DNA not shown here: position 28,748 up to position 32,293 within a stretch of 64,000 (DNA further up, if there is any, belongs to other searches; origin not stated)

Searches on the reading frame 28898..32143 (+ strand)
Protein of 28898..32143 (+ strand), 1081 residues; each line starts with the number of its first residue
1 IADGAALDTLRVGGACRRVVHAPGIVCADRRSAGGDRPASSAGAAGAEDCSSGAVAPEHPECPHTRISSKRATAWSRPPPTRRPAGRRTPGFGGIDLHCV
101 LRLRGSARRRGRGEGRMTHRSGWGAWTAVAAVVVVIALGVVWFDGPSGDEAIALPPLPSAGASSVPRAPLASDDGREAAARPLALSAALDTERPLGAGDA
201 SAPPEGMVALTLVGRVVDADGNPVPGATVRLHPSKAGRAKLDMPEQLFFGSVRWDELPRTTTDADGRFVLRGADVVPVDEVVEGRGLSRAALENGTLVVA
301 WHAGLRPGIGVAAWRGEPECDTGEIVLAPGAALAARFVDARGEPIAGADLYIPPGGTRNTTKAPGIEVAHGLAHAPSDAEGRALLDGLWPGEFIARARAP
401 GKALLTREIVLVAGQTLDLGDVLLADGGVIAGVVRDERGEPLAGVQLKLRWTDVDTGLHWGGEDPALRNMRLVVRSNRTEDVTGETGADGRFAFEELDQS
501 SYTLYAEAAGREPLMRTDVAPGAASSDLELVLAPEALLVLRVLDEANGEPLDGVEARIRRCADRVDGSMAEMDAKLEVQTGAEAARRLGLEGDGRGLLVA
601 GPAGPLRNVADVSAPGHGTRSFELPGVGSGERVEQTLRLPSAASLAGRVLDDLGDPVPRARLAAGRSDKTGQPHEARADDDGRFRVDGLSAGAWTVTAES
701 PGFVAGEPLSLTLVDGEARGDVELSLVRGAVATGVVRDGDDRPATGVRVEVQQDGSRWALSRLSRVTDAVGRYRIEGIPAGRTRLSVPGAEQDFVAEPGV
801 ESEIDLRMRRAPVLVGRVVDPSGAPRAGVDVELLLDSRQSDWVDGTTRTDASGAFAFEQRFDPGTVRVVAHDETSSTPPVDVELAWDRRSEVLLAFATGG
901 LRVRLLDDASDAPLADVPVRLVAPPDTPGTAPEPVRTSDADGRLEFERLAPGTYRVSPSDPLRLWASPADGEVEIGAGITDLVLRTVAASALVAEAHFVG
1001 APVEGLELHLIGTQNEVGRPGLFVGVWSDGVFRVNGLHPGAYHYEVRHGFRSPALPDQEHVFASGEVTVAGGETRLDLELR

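Call 12: search_protein_families(library=pfam, proteins=[window:28898-32143:+], max_evalue=0.01)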
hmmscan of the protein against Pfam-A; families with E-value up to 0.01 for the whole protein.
window:28898-32143:+ (1081 aa): 16 families
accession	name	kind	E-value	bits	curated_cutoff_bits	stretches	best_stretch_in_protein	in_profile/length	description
PF13620.12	CarboxypepD_reg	-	2.1e-65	217.5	32.3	7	644-719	1-75/82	Carboxypeptidase regulatory-like domain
PF02369.22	Big_1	-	6.1e-18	65.2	34.9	0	202-236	11-45/93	Bacterial Ig-like domain (group 1)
PF17210.9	SdrD_B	-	5.5e-15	56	29.7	1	907-969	17-75/112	SdrD B-like domain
PF13715.12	CarbopepD_reg_2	-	2e-13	50.6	32.2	0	485-537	29-81/88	CarboxypepD_reg-like domain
PF10670.15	DUF4198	-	4.8e-13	50.2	34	0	219-270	155-193/209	Domain of unknown function (DUF4198)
PF00775.27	Dioxygenase_C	-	4.2e-11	43.1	27.3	1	208-272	28-90/182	Dioxygenase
PF17802.7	SpaA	-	1.2e-09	38.6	23.1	0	907-956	9-56/91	Prealbumin-like fold domain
PF20598.4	DUF6795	-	1.2e-08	35.6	27.4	0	821-862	7-48/103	Domain of unknown function (DUF6795)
PF25020.1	TTR_TEN1-4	-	1.6e-07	31.6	27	0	808-855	3-45/86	Teneurin TTR-like domain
PF09430.16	EMC7_beta-sandw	-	1.2e-06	29.1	26.6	0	467-510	7-49/122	ER membrane protein complex subunit 7, beta-sandwich domain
PF23193.1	NOMO_3rd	-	0.00011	22.7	27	0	937-958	63-84/120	NOMO third transthyretin-like domain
PF24107.1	DUF7382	-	0.00011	22.5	27.4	0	215-232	25-42/65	Domain of unknown function (DUF7382)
PF00576.27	Transthyretin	-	0.00014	22.9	25.3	0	904-946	4-46/109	HIUase/Transthyretin family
PF17789.7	MG4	-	0.0005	20.7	24.7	0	215-235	21-41/95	Macroglobulin domain MG4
PF14686.12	fn3_3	-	0.00087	19.5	24.4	0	676-703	29-56/75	Polysaccharide lyase family 4, domain II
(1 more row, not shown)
